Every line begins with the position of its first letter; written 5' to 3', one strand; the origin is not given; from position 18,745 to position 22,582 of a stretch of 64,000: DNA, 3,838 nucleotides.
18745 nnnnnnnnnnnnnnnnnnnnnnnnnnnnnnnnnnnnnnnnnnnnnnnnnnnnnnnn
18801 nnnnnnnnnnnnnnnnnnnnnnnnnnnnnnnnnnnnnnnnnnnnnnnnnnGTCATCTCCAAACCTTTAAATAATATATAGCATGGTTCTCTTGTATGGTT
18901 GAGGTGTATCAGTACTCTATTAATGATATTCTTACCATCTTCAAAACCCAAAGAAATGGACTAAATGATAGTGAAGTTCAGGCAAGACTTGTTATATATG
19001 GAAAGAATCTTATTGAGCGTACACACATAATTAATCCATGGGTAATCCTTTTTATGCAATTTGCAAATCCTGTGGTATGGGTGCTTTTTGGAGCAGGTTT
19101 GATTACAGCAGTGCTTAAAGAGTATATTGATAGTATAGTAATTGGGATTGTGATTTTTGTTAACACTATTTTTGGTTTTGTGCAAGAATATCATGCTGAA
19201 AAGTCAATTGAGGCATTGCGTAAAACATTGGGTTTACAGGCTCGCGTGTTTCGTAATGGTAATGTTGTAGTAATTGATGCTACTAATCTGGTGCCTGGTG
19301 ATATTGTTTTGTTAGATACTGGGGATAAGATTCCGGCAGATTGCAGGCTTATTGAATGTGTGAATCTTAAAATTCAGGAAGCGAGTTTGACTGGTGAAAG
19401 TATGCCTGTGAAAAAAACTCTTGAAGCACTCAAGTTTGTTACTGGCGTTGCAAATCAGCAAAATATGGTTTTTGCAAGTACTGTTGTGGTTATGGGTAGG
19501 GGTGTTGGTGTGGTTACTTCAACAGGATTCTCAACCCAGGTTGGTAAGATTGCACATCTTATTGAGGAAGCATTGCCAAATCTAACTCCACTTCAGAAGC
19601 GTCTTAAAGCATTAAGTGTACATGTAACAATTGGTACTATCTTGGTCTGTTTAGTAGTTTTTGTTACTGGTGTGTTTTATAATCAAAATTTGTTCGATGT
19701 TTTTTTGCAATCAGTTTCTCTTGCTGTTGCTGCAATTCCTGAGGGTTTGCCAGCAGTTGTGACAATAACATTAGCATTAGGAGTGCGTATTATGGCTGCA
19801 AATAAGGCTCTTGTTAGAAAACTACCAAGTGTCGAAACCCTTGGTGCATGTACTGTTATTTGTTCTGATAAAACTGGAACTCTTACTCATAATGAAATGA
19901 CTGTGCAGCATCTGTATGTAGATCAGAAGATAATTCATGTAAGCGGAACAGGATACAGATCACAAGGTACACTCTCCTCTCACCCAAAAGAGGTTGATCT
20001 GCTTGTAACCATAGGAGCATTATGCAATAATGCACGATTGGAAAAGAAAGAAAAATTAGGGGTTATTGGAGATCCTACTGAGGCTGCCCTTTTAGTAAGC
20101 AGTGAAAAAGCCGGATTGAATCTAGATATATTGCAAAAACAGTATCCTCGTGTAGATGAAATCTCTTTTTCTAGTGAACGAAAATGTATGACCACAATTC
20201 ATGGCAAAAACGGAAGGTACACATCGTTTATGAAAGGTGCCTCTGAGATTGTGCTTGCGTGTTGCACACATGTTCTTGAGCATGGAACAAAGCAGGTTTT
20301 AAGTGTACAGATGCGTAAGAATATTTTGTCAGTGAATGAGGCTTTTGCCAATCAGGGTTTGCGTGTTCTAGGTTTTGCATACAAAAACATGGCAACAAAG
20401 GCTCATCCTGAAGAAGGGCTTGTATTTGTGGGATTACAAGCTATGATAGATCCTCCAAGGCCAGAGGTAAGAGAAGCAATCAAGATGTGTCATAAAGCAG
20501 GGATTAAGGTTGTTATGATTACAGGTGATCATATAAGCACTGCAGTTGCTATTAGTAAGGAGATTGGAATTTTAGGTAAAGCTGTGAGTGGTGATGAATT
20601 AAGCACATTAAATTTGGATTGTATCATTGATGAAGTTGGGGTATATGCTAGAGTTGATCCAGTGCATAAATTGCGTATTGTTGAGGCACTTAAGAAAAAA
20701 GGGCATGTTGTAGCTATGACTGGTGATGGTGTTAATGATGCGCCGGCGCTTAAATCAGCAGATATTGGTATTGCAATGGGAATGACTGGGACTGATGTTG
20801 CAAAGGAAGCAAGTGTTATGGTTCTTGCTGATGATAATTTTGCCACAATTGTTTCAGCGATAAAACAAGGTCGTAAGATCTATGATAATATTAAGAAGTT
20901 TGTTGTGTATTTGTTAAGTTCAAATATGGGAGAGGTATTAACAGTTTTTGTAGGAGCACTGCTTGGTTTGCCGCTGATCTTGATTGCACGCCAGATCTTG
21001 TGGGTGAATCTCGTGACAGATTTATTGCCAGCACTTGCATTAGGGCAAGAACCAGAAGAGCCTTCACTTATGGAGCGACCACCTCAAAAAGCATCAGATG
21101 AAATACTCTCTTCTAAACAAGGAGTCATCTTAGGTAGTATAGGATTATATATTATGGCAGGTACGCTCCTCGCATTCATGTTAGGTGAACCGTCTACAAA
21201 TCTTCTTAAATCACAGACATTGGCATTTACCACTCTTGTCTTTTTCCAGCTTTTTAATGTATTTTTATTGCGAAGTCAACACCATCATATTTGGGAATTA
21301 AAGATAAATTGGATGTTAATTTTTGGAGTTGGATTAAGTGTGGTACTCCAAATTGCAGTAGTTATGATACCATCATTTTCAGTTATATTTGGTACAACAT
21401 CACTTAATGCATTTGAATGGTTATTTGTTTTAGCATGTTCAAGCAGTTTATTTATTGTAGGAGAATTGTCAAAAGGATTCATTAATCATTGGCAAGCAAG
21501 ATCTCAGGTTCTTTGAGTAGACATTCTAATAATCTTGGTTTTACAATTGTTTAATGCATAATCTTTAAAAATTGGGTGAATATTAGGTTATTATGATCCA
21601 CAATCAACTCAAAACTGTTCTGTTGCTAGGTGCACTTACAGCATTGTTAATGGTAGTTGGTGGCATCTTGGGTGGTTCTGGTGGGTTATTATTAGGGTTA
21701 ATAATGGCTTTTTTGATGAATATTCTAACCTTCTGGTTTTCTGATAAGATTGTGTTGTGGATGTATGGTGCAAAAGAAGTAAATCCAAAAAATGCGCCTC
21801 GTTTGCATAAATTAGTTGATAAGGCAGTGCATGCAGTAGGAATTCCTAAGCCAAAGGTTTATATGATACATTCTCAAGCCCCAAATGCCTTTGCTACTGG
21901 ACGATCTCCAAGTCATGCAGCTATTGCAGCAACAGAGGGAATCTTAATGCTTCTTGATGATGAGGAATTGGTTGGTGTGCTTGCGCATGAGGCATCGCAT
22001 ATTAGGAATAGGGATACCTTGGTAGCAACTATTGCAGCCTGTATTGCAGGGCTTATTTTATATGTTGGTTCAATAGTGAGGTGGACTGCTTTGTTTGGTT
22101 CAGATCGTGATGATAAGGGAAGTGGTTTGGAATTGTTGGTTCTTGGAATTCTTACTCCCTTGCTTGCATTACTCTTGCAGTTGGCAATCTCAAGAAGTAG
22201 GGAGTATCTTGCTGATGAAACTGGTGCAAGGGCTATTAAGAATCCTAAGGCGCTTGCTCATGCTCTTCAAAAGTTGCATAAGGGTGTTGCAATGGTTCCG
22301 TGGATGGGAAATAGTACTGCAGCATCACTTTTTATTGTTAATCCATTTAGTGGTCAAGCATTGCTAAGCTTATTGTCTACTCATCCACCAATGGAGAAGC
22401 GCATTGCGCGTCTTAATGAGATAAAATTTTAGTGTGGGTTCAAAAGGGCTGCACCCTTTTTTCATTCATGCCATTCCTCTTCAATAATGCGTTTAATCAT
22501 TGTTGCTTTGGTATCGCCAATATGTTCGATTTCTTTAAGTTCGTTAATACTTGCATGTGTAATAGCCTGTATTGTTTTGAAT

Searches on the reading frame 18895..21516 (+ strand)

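Call 15: search_protein_families(library=pfam, proteins=[window:18895-21516:+], max_evalue=0.01)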
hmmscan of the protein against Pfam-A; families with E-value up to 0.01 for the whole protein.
window:18895-21516:+ (873 aa): 7 families
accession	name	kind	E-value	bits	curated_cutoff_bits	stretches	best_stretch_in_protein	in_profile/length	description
PF00122.25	E1-E2_ATPase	-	1e-52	178.8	28.1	1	115-302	6-180/181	E1-E2 ATPase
PF00689.26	Cation_ATPase_C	-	6.2e-47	160.1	27.3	1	693-861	1-174/175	Cation transporting ATPase, C-terminus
PF13246.12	Cation_ATPase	-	4.2e-26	91.2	21.7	1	375-460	1-91/91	Cation transport ATPase (P-type)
PF00702.32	Hydrolase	-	1e-20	75.4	26.4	1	512-623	88-191/191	haloacid dehalogenase-like hydrolase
PF00690.31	Cation_ATPase_N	-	5e-14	52.1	20.4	1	5-70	2-68/69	Cation transporter/ATPase, N-terminus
PF08282.18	Hydrolase_3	-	5.1e-06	26.8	20.9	1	597-654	197-253/255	haloacid dehalogenase-like hydrolase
PF12710.13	HAD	-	0.00028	21.8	27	1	515-620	78-189/189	haloacid dehalogenase-like hydrolase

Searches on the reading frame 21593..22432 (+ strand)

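Call 69: search_protein_families(library=pfam, proteins=[window:21593-22432:+])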
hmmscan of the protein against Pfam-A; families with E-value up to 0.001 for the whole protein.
window:21593-22432:+ (279 aa): 2 families
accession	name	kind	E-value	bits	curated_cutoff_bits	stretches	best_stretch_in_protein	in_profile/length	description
PF01435.24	Peptidase_M48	-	1.1e-36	126.9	20.3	1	65-277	1-185/186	Peptidase family M48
PF05569.17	Peptidase_M56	-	0.00023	20.9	31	1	36-152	102-219/296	BlaR1 peptidase M56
